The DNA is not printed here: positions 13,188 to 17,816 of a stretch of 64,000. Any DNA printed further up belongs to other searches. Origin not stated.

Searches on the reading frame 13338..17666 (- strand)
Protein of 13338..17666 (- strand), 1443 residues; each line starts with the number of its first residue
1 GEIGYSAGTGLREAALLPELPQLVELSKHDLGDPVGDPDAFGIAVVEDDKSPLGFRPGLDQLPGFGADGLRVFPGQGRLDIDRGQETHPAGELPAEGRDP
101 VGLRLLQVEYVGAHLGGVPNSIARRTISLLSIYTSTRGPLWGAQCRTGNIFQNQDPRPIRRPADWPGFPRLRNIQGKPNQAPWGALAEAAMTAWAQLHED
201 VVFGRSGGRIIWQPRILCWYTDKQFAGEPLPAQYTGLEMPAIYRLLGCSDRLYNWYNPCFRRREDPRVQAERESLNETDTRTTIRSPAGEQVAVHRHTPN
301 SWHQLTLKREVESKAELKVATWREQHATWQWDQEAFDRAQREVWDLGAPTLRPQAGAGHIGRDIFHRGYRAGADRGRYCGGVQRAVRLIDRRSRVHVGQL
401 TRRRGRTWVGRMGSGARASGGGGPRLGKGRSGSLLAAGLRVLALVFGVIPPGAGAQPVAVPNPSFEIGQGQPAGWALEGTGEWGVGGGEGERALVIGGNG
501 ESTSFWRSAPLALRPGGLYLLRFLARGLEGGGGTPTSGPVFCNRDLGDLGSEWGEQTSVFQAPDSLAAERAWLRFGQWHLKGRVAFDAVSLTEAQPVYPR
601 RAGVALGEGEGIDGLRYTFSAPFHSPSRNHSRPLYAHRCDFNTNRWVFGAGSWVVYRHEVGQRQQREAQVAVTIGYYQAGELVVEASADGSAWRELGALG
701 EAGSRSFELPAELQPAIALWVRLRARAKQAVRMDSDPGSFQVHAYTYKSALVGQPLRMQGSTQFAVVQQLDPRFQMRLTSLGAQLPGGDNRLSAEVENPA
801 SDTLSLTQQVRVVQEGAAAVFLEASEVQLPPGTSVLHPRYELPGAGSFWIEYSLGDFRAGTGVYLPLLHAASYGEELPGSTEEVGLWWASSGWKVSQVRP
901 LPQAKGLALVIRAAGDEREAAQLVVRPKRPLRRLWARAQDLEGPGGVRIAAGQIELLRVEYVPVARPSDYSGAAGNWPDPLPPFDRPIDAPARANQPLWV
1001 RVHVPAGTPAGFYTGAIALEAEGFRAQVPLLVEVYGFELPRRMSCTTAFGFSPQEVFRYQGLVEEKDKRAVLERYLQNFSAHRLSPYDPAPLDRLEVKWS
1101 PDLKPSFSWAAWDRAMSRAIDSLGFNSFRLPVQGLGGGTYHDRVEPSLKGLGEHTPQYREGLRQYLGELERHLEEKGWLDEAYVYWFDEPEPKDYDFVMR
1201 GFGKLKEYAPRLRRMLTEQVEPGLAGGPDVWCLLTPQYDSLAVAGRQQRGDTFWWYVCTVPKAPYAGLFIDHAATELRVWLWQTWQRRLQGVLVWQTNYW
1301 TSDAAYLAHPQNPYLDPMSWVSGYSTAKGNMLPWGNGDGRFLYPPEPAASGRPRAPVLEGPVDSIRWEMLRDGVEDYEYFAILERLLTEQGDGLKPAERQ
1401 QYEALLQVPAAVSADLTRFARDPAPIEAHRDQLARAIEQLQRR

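Call 24: search_protein_families(library=pfam, proteins=[window:13338-17666:-], max_evalue=0.001)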
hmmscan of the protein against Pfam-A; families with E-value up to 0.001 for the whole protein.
window:13338-17666:- (1443 aa): 2 families
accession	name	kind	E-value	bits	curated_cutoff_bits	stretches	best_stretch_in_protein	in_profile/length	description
PF13320.12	GH123_cat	-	4.9e-22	79.1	23.1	1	1154-1383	127-324/324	Glycoside hydrolase 123, catalytic domain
PF22680.2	Glyco_hydro_123_N_2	-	1.7e-08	34.9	27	1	915-1020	29-141/142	Glycoside hydrolase 123 N-terminal domain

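Call 34: find_homologous_proteins(query=window:13338-17666:-, max_evalue=1e-20)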
Query window:13338-17666:- (1443 aa): 5 proteins with E <= 1e-20 among 8000 candidates.
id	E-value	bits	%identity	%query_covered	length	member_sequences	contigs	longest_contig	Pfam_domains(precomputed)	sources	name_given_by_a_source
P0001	0.0e+0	2831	98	87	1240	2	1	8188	PF13320.13,PF22680.3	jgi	-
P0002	0.0e+0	1924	81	70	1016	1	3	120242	PF13320.13,PF22680.3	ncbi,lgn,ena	-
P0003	0.0e+0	1854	79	70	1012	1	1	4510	PF13320.13,PF22680.3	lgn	-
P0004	2.1e-46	176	31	37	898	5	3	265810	PF13320.13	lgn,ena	-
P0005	3.1e-46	176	33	23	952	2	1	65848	PF13320.13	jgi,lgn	-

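Call 35: find_encoding_contigs(protein=P0002, flank=10000, max_places=4)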
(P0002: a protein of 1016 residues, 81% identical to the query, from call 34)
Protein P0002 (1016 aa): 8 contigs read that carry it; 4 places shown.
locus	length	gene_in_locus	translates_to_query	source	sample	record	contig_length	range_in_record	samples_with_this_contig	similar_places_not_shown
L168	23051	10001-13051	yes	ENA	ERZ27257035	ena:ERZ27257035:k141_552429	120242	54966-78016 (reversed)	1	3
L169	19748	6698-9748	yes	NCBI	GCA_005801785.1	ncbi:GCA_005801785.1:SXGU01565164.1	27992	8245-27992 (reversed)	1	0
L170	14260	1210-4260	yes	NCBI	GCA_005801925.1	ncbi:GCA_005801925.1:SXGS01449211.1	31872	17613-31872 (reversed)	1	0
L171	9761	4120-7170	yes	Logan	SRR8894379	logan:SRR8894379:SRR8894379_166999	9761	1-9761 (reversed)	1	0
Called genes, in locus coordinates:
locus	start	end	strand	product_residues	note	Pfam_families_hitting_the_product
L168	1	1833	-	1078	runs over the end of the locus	PF00474:SSF (weak)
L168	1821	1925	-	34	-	-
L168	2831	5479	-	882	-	PF13620:CarboxypepD_reg (weak), PF03781:FGE-sulfatase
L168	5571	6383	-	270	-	PF00248:Aldo_ket_red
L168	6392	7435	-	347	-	PF01636:APH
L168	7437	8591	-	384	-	PF02746:MR_MLE_N, PF13378:MR_MLE_C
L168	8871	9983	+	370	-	-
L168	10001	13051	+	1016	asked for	PF22680:Glyco_hydro_123_N_2, PF13320:GH123_cat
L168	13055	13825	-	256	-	PF05721:PhyH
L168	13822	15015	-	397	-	-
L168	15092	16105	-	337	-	PF14343:PrcB_C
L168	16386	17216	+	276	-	PF01261:AP_endonuc_2 (weak)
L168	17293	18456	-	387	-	PF01408:GFO_IDH_MocA, PF22725:GFO_IDH_MocA_C3, PF02894:GFO_IDH_MocA_C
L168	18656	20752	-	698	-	-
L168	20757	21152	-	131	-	PF00027:cNMP_binding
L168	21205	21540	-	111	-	-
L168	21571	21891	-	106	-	PF13560:HTH_31 (weak), PF12844:HTH_19, PF13413:HTH_25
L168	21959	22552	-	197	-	PF12728:HTH_17, PF00072:Response_reg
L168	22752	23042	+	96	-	-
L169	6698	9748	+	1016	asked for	PF22680:Glyco_hydro_123_N_2, PF13320:GH123_cat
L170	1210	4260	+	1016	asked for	PF22680:Glyco_hydro_123_N_2, PF13320:GH123_cat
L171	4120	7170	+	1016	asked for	PF22680:Glyco_hydro_123_N_2, PF13320:GH123_cat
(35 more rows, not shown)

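Call 36: find_encoding_contigs(protein=P0001, flank=10000, max_places=4)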
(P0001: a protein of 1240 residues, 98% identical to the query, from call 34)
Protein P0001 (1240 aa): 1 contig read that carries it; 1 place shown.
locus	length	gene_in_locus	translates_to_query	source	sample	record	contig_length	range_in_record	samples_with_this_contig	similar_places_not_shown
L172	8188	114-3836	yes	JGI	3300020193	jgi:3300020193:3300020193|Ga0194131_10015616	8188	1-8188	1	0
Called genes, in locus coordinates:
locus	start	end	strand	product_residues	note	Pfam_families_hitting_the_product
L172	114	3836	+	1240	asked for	PF22680:Glyco_hydro_123_N_2, PF13320:GH123_cat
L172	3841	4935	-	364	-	-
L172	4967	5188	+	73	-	-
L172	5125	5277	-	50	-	PF14343:PrcB_C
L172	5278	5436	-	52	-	-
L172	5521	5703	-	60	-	-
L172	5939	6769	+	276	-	PF01261:AP_endonuc_2 (faint)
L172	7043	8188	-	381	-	?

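Call 43: search_protein_families(library=pfam, proteins=[L168:8871-9980:+, L168:13822-15012:-, L168:18656-20749:-, L168:15092-16102:-], max_evalue=0.01)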
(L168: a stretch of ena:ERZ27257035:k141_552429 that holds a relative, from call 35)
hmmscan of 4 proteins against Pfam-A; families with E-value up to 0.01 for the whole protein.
L168:8871-9980:+ (370 aa): 1 family
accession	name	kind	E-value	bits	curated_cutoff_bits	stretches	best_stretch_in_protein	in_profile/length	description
PF01208.23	URO-D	-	5.2e-05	22.9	23.9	1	185-281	169-266/346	Uroporphyrinogen decarboxylase (URO-D)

L168:13822-15012:- (396 aa): 0 families

L168:18656-20749:- (697 aa): 1 family
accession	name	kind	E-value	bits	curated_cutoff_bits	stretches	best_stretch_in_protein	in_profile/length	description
PF01261.30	AP_endonuc_2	-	0.0077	16.4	31.1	0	312-369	63-122/249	Xylose isomerase-like TIM barrel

L168:15092-16102:- (336 aa): 2 families
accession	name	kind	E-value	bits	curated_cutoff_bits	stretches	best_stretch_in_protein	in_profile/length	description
PF14343.11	PrcB_C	-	3.2e-14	53.3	24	1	142-195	2-53/56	PrcB C-terminal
PF11518.13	DUF3221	-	0.00016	22.4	26.4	1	299-335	45-81/82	Protein of unknown function (DUF3221)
